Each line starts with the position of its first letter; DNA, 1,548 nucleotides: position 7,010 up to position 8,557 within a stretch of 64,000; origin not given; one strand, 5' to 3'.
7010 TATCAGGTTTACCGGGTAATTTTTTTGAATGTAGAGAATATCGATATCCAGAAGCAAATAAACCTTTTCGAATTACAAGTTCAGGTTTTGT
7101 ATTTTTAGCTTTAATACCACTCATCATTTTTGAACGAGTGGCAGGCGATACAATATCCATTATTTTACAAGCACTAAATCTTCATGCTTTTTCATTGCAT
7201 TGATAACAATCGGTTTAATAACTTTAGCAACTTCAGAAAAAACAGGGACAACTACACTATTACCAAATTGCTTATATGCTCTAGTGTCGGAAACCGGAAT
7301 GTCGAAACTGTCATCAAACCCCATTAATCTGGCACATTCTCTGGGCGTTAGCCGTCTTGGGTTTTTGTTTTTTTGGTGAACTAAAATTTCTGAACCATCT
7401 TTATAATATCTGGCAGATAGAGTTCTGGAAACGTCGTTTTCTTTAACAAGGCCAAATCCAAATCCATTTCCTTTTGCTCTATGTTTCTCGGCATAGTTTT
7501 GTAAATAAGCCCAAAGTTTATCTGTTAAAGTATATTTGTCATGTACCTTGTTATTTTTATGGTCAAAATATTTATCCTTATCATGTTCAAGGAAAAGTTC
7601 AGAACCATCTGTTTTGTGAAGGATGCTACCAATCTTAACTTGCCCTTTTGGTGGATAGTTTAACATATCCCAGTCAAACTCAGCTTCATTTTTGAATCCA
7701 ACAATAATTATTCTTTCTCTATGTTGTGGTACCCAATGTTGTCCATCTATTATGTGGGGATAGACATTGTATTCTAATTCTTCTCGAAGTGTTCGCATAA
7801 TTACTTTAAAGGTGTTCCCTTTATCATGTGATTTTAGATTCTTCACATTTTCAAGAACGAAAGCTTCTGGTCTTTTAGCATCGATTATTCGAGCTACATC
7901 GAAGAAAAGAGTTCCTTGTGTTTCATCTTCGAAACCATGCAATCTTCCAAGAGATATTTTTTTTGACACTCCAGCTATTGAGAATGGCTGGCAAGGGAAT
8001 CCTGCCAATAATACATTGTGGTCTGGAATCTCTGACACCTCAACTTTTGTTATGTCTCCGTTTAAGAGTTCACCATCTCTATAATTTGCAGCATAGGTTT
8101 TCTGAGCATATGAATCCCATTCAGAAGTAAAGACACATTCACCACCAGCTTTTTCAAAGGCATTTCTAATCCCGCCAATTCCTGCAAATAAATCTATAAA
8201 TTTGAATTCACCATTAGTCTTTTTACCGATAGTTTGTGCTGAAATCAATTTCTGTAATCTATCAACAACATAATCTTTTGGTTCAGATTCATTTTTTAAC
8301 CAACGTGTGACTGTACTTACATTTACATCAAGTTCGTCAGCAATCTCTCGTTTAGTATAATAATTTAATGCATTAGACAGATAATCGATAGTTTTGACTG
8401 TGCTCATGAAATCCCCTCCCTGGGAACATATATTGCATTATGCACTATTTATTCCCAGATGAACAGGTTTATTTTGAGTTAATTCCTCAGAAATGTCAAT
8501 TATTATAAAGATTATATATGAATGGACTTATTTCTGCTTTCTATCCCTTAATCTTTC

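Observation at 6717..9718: Prophage-borne EcoRII-like R-M-Vsr triad with HTH-fused C5-methyltransferase and an inverted-repeat operator containing its own target site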

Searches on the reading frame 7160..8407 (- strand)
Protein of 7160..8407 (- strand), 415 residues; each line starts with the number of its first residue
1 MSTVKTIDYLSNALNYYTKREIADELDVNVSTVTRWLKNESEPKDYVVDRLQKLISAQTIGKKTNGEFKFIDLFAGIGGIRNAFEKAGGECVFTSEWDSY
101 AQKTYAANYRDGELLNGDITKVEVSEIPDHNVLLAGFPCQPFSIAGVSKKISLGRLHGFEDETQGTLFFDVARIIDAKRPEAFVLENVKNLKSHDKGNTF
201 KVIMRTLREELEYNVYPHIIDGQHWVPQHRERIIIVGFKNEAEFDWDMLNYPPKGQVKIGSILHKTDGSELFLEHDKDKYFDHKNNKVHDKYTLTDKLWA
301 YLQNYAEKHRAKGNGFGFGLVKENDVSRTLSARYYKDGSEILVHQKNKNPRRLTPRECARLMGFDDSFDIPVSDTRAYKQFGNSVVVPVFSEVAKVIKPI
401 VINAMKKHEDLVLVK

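Call 3: search_protein_families(library=pfam, proteins=[window:7160-8407:-], max_evalue=0.1)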
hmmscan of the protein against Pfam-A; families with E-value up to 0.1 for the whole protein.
window:7160-8407:- (415 aa): 8 families
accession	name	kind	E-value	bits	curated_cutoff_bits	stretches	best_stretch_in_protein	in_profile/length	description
PF00145.23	DNA_methylase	-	6.7e-88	295.7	22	1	68-398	1-323/324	C-5 cytosine-specific DNA methylase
PF13384.12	HTH_23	-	0.0001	22.4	24.6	1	17-39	18-40/50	Homeodomain-like domain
PF01381.28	HTH_3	-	0.0012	19.3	23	1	17-51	10-44/55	Helix-turn-helix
PF06056.18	Terminase_5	-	0.006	16.9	20.3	1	16-56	13-53/58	Putative ATPase subunit of terminase (gpP-like)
PF13551.12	HTH_29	-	0.019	15.5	28.1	0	18-38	14-34/64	Winged helix-turn helix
PF13022.12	HTH_Tnp_1_2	-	0.037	14.6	27.9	1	14-40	24-50/122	Helix-turn-helix of insertion element transposase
PF07022.19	Phage_CI_repr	-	0.04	14.7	22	1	7-48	3-44/65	Bacteriophage CI repressor helix-turn-helix domain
PF08281.18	Sigma70_r4_2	-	0.071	13.2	25.7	0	20-38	30-48/54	Sigma-70, region 4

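Call 4: search_protein_families(library=ncbifam, proteins=[window:7160-8407:-], max_evalue=0.1)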
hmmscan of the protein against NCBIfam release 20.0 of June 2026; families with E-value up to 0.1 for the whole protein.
window:7160-8407:- (415 aa): 3 families
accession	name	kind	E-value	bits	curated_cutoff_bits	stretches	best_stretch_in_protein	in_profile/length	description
NF007772.0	PRK10458.1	subfamily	3.6e-132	441.3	710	1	21-409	34-464/472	DNA cytosine methylase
TIGR00675.1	dcm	superfamily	9.9e-99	331.1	100.65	1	70-396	1-328/329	DNA (cytosine-5-)-methyltransferase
TIGR03879.1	near_KaiC_dom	domain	0.059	13.8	65.1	0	16-64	35-84/91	probable regulatory domain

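Call 6: search_solved_structures(query=window:7160-8407:-, max_evalue=0.001, show_alignments=1)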
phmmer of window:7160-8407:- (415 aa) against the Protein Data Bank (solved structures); distinct sequences matched with E-value up to 0.001: 47.
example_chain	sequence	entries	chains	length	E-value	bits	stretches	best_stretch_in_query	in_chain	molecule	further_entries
3lx6_A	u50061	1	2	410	1.2e-105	356.8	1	67-405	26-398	Cytosine-specific methyltransferase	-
3me5_A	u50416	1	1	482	2.3e-105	355.9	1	67-405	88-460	Cytosine-specific methyltransferase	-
1svu_A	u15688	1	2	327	2.9e-62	213.9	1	68-394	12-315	Modification methylase HhaI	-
10mh_A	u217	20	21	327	4.6e-62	213.3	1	68-394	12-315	PROTEIN (CYTOSINE-SPECIFIC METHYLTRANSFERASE HHAI) | HaeIII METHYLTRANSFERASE | Modification methylase HhaI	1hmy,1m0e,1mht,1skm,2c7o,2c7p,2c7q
2i9k_A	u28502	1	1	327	6.2e-62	212.9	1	68-394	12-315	Modification methylase HhaI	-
1fjx_A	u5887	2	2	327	7e-62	212.7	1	68-394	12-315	HHAI DNA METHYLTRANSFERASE | MODIFICATION METHYLASE HHAI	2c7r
2uyh_A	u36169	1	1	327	7.6e-62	212.6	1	68-394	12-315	MODIFICATION METHYLASE HHAI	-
2zcj_A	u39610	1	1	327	1.2e-61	211.9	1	68-394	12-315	Modification methylase HhaI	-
2uyc_A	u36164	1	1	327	2.3e-61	211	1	68-394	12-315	MODIFICATION METHYLASE HHAI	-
2uz4_A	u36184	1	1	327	2.3e-61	211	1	68-394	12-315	MODIFICATION METHYLASE HHAI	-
2z6u_A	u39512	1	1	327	3.1e-61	210.6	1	68-394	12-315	Modification methylase HhaI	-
2z6q_A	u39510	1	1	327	3.2e-61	210.5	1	68-394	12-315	Modification methylase HhaI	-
2z6a_A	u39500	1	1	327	8.4e-61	209.1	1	68-394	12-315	Modification methylase HhaI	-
1dct_A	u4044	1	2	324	1.2e-28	103.2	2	70-245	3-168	PROTEIN (MODIFICATION METHYLASE HAEIII)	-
3ubt_Y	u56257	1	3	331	2.2e-27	99.1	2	70-245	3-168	Modification methylase HaeIII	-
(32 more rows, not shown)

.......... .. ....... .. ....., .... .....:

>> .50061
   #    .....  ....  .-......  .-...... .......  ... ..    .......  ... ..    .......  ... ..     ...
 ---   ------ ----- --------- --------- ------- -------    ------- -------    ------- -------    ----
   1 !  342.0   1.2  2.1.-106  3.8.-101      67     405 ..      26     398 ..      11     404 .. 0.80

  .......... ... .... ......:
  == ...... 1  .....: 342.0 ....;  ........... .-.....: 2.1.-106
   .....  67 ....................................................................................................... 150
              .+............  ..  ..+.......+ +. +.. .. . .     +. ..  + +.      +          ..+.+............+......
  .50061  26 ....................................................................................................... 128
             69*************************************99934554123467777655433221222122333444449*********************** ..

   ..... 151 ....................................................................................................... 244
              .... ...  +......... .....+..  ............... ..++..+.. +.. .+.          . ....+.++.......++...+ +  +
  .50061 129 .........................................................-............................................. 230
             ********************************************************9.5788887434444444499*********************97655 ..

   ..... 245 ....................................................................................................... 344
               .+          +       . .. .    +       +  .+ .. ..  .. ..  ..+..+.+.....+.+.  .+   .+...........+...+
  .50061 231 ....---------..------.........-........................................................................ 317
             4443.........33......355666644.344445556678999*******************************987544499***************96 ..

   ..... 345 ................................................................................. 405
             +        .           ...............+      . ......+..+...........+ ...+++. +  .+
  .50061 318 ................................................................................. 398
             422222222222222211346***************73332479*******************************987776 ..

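Call 38: search_dna_similar(query=window:7160-8407:-, collection=plasmids, mode=protein, max_rows=40, rows=spread)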
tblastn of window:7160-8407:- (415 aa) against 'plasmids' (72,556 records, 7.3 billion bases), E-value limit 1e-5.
The search stops at 5000 records and this limit was reached: more records match than are counted here, and every count below describes the 5000 best-scoring records only.
Records with a match: at least 5000; places in all: 5429; records where one place covers at least 80% of the query: 4415.
Best place of each record, by identity: 60-80% 16; <60% 4984.
By first word of the organism name: Klebsiella 1864; Escherichia 1018; Salmonella 580; Enterobacter 477; Citrobacter 247; Clostridium 119; Bacillus 57; Raoultella 47; Enterococcus 46; Vibrio 37; and 142 more.
By predicted mobility (MOB-suite, as given by PLSDB): conjugative 3706; non-mobilizable 754; mobilizable 540.
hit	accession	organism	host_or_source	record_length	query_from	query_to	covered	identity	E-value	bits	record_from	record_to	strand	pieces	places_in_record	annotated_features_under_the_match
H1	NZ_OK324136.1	Enterobacter asburiae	-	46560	1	407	98%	61.7%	1e-161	510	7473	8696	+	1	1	dcm: DNA (cytosine-5-)-methyltransferase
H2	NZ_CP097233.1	Klebsiella pneumoniae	Homo sapiens,Rectal Swab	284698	5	406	97%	50.0%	4e-120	391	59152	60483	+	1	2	DNA cytosine methyltransferase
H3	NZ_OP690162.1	Klebsiella pneumoniae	-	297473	5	406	97%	50.0%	4e-120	391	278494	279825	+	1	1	DNA cytosine methyltransferase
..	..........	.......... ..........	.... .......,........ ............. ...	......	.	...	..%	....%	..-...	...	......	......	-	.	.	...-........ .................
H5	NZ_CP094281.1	Klebsiella aerogenes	Homo sapiens,Hydrothorax and Ascites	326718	5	413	99%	48.6%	2e-113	372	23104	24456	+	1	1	DNA cytosine methyltransferase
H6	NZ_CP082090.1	Escherichia coli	Homo sapiens,blood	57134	10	405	95%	47.4%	2e-115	378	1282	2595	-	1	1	DNA cytosine methyltransferase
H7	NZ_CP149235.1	Salmonella enterica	-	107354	10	405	95%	47.4%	3e-115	377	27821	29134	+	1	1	DNA cytosine methyltransferase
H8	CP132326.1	Citrobacter freundii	Homo sapiens,Rectal Swab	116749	10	405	95%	47.2%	9e-115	375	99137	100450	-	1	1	DNA cytosine methyltransferase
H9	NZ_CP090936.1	Klebsiella pneumoniae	Homo sapiens,catheter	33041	10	405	95%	47.2%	1e-114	375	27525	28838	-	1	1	DNA cytosine methyltransferase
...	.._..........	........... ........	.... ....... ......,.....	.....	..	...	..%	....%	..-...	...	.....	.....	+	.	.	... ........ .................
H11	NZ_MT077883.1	Escherichia coli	-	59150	10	405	95%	47.2%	1e-114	375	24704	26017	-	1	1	DNA cytosine methyltransferase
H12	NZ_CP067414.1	Raoultella ornithinolytica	cell culture,water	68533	10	405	95%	47.2%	1e-114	375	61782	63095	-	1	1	DNA cytosine methyltransferase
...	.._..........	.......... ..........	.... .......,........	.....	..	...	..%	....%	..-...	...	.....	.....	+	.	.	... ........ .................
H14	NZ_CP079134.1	Klebsiella pneumoniae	Homo sapiens,urine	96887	10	405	95%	47.2%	1e-114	375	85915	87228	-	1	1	DNA cytosine methyltransferase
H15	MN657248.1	Enterobacteriaceae bacterium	-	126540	10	405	95%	47.2%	1e-114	375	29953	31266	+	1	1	DNA-cytosine methyltransferase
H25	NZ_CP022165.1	Escherichia coli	Homo sapiens,urine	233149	51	398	84%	50.6%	6e-103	342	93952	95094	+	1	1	DNA cytosine methyltransferase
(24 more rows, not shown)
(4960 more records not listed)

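Call 39: get_annotated_region(hit=H1, flank=3000)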
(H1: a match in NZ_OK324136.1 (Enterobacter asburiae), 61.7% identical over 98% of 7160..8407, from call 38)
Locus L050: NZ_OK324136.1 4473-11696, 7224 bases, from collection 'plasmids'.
description: Enterobacter asburiae strain PN4 plasmid pPN4-IMI2, complete sequence
organism: Enterobacter asburiae (NCBI taxid 61645)
taxonomy: Bacteria; Pseudomonadota; Gammaproteobacteria; Enterobacterales; Enterobacteriaceae; Enterobacter; Enterobacter asburiae
host: -; source: -; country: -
typing (MOB-suite, as given by PLSDB): non-mobilizable; replicon IncFII,rep_cluster_2183; mating-pair formation MPF_F
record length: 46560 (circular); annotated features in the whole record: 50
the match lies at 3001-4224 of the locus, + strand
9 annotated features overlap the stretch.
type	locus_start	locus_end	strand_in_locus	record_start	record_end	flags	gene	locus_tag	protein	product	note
CDS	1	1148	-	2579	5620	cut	-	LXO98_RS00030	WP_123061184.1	Tn3 family transposase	-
CDS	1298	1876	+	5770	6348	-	-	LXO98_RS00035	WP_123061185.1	recombinase family protein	GO:0006310 - DNA recombination [Evidence IEA]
CDS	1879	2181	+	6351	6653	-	-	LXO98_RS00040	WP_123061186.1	cytoplasmic protein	-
CDS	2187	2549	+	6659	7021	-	-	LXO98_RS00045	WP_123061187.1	hypothetical protein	-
CDS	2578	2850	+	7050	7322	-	-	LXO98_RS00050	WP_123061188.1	arylsulfatase regulator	-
CDS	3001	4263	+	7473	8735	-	dcm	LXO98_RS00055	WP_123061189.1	DNA (cytosine-5-)-methyltransferase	GO:0006304 - DNA modification [Evidence IEA]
CDS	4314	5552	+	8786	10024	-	-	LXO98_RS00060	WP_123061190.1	type II restriction endonuclease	GO:0009307 - DNA restriction-modification system [Evidence IEA]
CDS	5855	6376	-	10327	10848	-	sfmF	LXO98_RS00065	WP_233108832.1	fimbria assembly protein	-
CDS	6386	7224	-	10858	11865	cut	fimH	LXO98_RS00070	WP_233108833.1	type 1 fimbria D-mannose specific adhesin FimH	GO:0007155 - cell adhesion [Evidence IEA]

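Call 40: get_annotated_region(hit=H11, flank=2500)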
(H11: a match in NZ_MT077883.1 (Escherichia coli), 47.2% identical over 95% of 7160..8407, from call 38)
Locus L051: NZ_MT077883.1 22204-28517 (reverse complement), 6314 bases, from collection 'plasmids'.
description: Escherichia coli plasmid p23, complete sequence
organism: Escherichia coli (NCBI taxid 562)
taxonomy: Bacteria; Pseudomonadota; Gammaproteobacteria; Enterobacterales; Enterobacteriaceae; Escherichia; Escherichia coli
host: -; source: -; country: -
typing (MOB-suite, as given by PLSDB): conjugative; replicon IncN; relaxase MOBF; mating-pair formation MPF_T
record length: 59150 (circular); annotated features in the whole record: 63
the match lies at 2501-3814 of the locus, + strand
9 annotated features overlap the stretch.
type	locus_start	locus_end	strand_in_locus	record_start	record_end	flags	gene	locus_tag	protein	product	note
CDS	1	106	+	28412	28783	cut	-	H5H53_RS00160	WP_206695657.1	H-NS family nucleoid-associated regulatory protein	GO:0006355 - regulation of DNA-templated transcription [Evidence IEA]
CDS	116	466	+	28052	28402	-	-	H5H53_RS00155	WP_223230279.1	hypothetical protein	-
CDS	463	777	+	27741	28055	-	-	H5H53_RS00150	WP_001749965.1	TrbM/KikA/MpfK family conjugal transfer protein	-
CDS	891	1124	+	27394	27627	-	-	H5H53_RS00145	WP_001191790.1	hypothetical protein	-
CDS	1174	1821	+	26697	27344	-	-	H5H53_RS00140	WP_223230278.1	restriction endonuclease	-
CDS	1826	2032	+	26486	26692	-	-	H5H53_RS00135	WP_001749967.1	hypothetical protein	-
CDS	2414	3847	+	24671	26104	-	-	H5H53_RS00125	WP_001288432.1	DNA cytosine methyltransferase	-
CDS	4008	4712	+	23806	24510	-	-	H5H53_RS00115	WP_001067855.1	IS6-like element IS26 family transposase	-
CDS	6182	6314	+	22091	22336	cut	-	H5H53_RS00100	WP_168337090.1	XVIPCD domain-containing protein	-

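Call 43: search_protein_families(library=pfam, proteins=[L050:4314-5552:+, L050:3001-4263:+, L051:2414-3847:+], max_evalue=0.01)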
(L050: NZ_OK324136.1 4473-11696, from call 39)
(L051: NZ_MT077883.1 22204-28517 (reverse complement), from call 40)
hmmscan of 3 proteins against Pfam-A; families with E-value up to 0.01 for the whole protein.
L050:4314-5552:+ (412 aa): 1 family
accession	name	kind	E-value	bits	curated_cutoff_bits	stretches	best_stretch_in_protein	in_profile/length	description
PF09019.17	EcoRII-C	-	1.4e-65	220.8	25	1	236-403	1-165/165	EcoRII C terminal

L050:3001-4263:+ (420 aa): 5 families
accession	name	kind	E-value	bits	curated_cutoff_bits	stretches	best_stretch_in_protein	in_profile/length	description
PF00145.23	DNA_methylase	-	8.9e-83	278.8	22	1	69-396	1-320/324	C-5 cytosine-specific DNA methylase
PF13560.12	HTH_31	-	9.3e-05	23.1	27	1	13-58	9-57/64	Helix-turn-helix domain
PF01381.28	HTH_3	-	0.0012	19.3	23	1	17-42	10-36/55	Helix-turn-helix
PF13384.12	HTH_23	-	0.0027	17.9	24.6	1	10-36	11-37/50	Homeodomain-like domain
PF13518.12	HTH_28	-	0.0097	16.4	25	0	7-38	3-34/52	Helix-turn-helix domain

L051:2414-3847:+ (477 aa): 2 families
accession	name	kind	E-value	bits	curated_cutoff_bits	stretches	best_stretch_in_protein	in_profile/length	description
PF00145.23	DNA_methylase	-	1.1e-78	265.4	22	1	96-457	1-320/324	C-5 cytosine-specific DNA methylase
PF18284.7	DNA_meth_N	-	1.9e-27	95.5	25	1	28-84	1-57/57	DNA methylase N-terminal domain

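Call 44: get_annotated_region(hit=H25, flank=1800)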
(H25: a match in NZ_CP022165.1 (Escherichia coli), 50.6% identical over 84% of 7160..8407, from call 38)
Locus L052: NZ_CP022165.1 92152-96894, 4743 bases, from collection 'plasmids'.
description: Escherichia coli strain M160133 plasmid pM160133_p1, complete sequence
organism: Escherichia coli (NCBI taxid 562)
taxonomy: Bacteria; Pseudomonadota; Gammaproteobacteria; Enterobacterales; Enterobacteriaceae; Escherichia; Escherichia coli
host: -; source: Homo sapiens,urine; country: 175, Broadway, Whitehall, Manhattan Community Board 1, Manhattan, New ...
typing (MOB-suite, as given by PLSDB): conjugative; replicon IncHI2A,rep_cluster_1088; relaxase MOBH; mating-pair formation MPF_F
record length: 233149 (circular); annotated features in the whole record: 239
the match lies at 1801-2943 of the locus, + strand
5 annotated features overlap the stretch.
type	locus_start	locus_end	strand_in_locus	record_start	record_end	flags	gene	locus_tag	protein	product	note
CDS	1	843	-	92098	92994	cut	-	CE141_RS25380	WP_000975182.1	hypothetical protein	-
CDS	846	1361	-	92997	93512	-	-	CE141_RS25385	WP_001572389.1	thermonuclease family protein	-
CDS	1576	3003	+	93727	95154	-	-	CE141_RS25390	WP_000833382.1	DNA cytosine methyltransferase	-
CDS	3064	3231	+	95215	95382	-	-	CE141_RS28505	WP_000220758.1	hypothetical protein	-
CDS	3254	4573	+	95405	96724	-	-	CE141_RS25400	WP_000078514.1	DUF1173 family protein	-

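Call 60: search_protein_families(library=padloc, proteins=[window:7160-8407:-], max_evalue=0.001)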
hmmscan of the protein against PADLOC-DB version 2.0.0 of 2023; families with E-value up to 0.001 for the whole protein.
window:7160-8407:- (415 aa): 61 families (the best 25 are shown)
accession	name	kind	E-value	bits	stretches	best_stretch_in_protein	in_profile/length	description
PDLC03361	MTase_II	-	1.6e-160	532.8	1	12-408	23-444/455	Type II methyltransferase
PDLC02653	DrmMII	-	1.9e-138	459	2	67-274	4-206/333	DrmMII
PDLC03272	MTase_II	-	3.5e-115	383.4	1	30-407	33-396/407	Type II methyltransferase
PDLC03733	oMTase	-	2.5e-111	370.8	1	66-405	89-462/476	orphan methyltransferase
PDLC03242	MTase_II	-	1.7e-63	213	1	67-402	100-400/409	Type II methyltransferase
PDLC03217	MTase_II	-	3e-62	209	1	61-394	378-694/703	Type II methyltransferase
PDLC03716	oMTase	-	9.9e-62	207.1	1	67-400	38-338/349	orphan methyltransferase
PDLC03378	MTase_II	-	1.3e-61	206.8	1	68-405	3-334/344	Type II methyltransferase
PDLC00034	DruM2|DruM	-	3.1e-50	169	2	64-302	4-246/457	DNA cytosine methylase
PDLC03234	MTase_II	-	9.1e-47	158.1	2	67-264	4-200/375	Type II methyltransferase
PDLC00026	DruM2|DruM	-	2.3e-45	153.6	1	68-403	5-320/336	DNA cytosine methylase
PDLC00028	DruM2|DruM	-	1.6e-41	140.3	2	66-252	4-191/397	DNA cytosine methylase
PDLC03734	oMTase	-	1.9e-39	133.9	2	68-241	4-171/444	orphan methyltransferase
PDLC00027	DruM2|DruM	-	2e-39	134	2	61-245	5-178/361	DNA cytosine methylase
PDLC03326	MTase_II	-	4.3e-39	132.8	2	69-246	6-184/412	Type II methyltransferase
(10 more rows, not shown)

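Call 61: search_protein_families(library=phrogs, proteins=[window:7160-8407:-], max_evalue=0.001)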
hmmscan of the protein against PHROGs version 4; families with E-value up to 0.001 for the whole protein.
window:7160-8407:- (415 aa): 15 families
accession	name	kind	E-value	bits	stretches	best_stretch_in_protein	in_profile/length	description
phrog_116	-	other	1.2e-91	309.2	1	27-404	164-496/779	DNA methyltransferase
phrog_363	-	other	3.5e-45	155.6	1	34-402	21-317/327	DNA methyltransferase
phrog_5999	-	other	5.7e-17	62.7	1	68-149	3-88/109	DNA methyltransferase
phrog_16427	-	other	4.5e-13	50.4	1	342-399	109-170/235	DNA methyltransferase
phrog_16528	-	other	9.6e-13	49.2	1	321-400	141-220/236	DNA methyltransferase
phrog_36001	-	unknown function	6.7e-12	45.4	1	139-241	460-564/715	-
phrog_17284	-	unknown function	4.7e-10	40.2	1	339-410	148-219/245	-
phrog_26324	-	other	1.2e-07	33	1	339-396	136-202/210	DNA methyltransferase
phrog_13621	-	unknown function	2.1e-05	25.4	1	348-400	52-111/121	-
phrog_38038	-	unknown function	3.3e-05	23.9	1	321-368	276-322/430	-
phrog_757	-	other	0.00014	22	1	59-187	6-127/247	DNA methyltransferase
phrog_2538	-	head and packaging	0.0002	22.5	1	6-55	10-60/129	terminase small subunit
phrog_7676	-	unknown function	0.00034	21.8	0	5-42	6-43/86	-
phrog_8411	-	unknown function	0.00092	20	0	344-383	162-205/206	-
phrog_3746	-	head and packaging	0.00095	19.2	0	17-75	24-87/374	terminase large subunit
